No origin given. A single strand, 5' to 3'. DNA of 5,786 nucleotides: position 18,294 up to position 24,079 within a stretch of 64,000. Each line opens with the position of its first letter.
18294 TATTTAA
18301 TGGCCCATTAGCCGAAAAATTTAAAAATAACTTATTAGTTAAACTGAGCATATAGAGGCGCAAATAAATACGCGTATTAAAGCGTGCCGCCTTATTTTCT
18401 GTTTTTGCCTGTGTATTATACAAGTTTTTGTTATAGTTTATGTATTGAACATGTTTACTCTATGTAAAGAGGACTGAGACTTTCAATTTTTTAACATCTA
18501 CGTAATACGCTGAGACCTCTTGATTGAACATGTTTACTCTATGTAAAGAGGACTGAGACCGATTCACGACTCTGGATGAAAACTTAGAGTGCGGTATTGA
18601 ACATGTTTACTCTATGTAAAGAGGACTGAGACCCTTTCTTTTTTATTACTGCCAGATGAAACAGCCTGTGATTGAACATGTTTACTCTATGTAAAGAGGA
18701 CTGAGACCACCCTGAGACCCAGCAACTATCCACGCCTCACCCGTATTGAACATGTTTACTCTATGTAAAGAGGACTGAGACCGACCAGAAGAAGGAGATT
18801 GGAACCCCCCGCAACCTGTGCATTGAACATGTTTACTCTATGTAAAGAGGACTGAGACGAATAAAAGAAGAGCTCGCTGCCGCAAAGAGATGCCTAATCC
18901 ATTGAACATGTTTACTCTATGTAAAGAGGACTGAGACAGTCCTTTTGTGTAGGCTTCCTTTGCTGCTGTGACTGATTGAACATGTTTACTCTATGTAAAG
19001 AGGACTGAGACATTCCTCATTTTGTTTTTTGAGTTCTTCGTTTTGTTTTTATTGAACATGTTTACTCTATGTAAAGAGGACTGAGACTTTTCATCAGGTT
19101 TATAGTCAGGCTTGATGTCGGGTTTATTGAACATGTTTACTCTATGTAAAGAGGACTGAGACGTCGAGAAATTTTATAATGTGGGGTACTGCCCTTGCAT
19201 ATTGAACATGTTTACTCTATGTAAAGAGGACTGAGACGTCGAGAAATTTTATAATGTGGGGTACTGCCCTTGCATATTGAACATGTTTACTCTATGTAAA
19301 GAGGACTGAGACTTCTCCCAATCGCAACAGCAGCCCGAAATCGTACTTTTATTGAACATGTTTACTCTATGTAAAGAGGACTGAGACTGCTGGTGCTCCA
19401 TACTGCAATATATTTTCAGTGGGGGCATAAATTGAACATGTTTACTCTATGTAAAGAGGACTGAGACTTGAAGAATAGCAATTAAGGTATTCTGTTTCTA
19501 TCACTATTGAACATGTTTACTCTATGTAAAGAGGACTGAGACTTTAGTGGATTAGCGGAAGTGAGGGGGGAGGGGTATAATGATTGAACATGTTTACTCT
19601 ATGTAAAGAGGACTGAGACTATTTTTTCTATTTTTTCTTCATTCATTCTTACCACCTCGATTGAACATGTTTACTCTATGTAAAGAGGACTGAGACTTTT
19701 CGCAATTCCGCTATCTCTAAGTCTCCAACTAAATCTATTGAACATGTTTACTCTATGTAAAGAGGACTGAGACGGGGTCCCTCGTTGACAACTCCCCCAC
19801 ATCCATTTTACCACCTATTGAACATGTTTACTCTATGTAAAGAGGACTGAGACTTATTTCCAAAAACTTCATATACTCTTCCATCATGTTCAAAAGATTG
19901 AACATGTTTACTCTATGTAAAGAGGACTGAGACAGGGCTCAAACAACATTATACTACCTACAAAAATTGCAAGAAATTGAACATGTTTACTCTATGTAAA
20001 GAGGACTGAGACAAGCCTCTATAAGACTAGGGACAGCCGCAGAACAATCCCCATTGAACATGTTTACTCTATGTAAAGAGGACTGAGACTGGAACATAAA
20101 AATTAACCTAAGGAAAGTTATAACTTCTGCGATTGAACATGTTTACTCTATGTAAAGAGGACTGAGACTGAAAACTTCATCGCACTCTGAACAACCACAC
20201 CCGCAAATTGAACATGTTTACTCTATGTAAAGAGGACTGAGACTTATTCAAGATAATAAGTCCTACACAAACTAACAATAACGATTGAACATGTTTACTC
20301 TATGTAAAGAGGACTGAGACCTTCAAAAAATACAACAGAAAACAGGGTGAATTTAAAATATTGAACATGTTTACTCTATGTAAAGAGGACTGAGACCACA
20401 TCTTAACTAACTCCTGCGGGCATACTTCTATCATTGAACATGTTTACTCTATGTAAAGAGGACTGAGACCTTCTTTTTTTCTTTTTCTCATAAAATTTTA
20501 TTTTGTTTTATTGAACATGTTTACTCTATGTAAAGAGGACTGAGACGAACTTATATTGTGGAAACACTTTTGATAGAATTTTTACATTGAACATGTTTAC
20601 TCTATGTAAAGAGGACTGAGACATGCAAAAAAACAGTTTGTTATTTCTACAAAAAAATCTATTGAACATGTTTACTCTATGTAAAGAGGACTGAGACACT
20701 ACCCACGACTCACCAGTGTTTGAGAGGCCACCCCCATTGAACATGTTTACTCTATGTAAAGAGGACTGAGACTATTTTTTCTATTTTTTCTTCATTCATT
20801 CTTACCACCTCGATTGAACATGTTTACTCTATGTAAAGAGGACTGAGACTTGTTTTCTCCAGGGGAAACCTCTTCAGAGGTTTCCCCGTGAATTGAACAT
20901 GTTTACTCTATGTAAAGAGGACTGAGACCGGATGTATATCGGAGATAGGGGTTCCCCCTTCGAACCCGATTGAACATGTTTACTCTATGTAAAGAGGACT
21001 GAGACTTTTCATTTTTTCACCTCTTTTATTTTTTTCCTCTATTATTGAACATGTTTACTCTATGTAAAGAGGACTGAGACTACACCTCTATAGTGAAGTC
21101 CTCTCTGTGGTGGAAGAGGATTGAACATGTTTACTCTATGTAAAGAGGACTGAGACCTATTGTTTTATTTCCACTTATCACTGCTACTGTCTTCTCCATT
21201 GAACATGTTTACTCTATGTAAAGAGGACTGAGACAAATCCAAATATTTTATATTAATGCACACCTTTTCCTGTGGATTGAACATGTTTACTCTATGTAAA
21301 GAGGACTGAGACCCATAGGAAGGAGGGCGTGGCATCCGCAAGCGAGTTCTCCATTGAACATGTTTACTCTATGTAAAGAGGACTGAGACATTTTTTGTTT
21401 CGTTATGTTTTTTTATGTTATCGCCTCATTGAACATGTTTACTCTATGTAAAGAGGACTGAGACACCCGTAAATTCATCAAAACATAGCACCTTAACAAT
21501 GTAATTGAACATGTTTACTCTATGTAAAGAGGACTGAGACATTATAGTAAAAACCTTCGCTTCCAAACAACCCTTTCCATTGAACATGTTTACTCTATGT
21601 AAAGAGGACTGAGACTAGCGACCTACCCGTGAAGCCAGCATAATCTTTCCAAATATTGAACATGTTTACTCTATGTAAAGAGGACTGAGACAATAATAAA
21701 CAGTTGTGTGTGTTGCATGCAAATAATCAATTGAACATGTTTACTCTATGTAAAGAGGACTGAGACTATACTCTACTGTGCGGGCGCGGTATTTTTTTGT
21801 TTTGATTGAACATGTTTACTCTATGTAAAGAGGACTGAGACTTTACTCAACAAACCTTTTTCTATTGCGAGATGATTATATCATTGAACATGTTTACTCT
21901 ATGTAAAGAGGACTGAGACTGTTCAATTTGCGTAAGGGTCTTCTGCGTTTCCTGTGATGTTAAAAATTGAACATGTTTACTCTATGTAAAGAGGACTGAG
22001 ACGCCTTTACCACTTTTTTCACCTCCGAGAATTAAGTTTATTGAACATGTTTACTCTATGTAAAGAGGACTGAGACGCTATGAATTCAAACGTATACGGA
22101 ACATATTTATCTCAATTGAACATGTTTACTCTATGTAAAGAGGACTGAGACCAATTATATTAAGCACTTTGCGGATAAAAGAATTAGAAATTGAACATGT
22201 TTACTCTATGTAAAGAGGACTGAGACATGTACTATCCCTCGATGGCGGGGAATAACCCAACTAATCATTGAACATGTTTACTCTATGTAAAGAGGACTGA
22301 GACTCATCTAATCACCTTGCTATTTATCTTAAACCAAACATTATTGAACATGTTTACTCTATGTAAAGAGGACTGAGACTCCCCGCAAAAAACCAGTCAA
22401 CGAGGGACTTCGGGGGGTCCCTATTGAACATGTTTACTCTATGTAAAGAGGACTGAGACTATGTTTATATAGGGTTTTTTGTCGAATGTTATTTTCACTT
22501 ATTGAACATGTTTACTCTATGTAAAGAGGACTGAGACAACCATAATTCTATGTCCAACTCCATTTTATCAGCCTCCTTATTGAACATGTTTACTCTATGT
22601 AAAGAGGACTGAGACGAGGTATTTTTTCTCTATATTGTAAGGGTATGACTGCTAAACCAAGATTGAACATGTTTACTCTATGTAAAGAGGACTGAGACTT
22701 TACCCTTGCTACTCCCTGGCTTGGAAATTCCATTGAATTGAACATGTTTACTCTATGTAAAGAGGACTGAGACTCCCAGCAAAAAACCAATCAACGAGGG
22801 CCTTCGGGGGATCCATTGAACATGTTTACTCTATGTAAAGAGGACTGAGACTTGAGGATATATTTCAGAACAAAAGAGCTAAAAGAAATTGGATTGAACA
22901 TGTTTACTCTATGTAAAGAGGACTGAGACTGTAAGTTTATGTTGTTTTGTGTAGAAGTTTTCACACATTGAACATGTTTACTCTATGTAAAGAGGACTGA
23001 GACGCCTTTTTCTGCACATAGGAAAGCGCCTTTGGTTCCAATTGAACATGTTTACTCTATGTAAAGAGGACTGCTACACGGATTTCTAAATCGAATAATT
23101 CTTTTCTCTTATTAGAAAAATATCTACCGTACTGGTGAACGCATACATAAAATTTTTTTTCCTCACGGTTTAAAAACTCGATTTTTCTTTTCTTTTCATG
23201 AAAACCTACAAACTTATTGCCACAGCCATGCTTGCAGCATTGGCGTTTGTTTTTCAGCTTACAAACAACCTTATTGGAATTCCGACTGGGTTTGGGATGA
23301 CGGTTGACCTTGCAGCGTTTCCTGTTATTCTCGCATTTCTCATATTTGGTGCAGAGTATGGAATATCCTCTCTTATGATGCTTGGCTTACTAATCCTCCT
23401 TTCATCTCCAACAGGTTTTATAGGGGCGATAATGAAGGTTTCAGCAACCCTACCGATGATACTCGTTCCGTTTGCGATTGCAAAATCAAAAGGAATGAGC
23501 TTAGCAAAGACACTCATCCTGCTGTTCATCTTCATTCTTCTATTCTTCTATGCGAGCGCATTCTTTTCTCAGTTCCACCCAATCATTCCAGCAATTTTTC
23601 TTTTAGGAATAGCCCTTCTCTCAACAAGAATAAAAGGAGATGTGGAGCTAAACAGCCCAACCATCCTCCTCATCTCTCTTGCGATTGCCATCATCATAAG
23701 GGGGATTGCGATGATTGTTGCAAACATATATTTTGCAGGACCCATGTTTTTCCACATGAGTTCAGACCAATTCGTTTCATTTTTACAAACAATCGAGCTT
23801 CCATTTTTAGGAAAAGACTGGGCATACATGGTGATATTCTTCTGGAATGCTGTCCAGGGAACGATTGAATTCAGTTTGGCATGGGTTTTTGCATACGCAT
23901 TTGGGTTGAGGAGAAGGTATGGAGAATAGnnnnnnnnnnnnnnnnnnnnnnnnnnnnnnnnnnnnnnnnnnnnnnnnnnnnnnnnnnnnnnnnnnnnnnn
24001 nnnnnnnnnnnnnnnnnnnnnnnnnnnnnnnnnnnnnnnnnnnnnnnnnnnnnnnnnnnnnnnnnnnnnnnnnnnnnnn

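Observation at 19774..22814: Three spacers derived from one hairpin-containing target locus: two overlapping protospacers plus a sequence variant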

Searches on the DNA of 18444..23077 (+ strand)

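Call 22: search_dna_similar(query=window:18444-23077:+, collection=phages, mode=distant, max_evalue=0.1, max_rows=30)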
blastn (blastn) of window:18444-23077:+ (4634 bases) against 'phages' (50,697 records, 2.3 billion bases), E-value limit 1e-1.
No match.

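Call 23: search_dna_similar(query=window:18444-23077:+, collection=plasmids, mode=distant, max_evalue=0.1, max_rows=30)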
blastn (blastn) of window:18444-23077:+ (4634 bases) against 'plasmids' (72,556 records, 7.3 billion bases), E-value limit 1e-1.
No match.

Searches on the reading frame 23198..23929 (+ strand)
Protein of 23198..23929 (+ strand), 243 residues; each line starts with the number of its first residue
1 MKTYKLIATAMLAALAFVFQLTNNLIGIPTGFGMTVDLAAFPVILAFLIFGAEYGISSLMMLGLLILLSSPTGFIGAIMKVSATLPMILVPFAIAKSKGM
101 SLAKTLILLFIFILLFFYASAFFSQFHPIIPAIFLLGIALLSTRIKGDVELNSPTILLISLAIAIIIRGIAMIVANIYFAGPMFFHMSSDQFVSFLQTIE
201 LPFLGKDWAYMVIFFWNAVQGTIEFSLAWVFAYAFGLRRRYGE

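Call 7: search_protein_families(library=pfam, proteins=[window:23198-23929:+], max_evalue=0.001)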
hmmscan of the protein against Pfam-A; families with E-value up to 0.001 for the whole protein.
window:23198-23929:+ (243 aa): 0 families

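Call 19: find_encoding_contigs(protein=window:23198-23929:+, flank=10000, max_places=10)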
Protein window:23198-23929:+ (243 aa): 3 contigs read that carry it; 1 place shown.
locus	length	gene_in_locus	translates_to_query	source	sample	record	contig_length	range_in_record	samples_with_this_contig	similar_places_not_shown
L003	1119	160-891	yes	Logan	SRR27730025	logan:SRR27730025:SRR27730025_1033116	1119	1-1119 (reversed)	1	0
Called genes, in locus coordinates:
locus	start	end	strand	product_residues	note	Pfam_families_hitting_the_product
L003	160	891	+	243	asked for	-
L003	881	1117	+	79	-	?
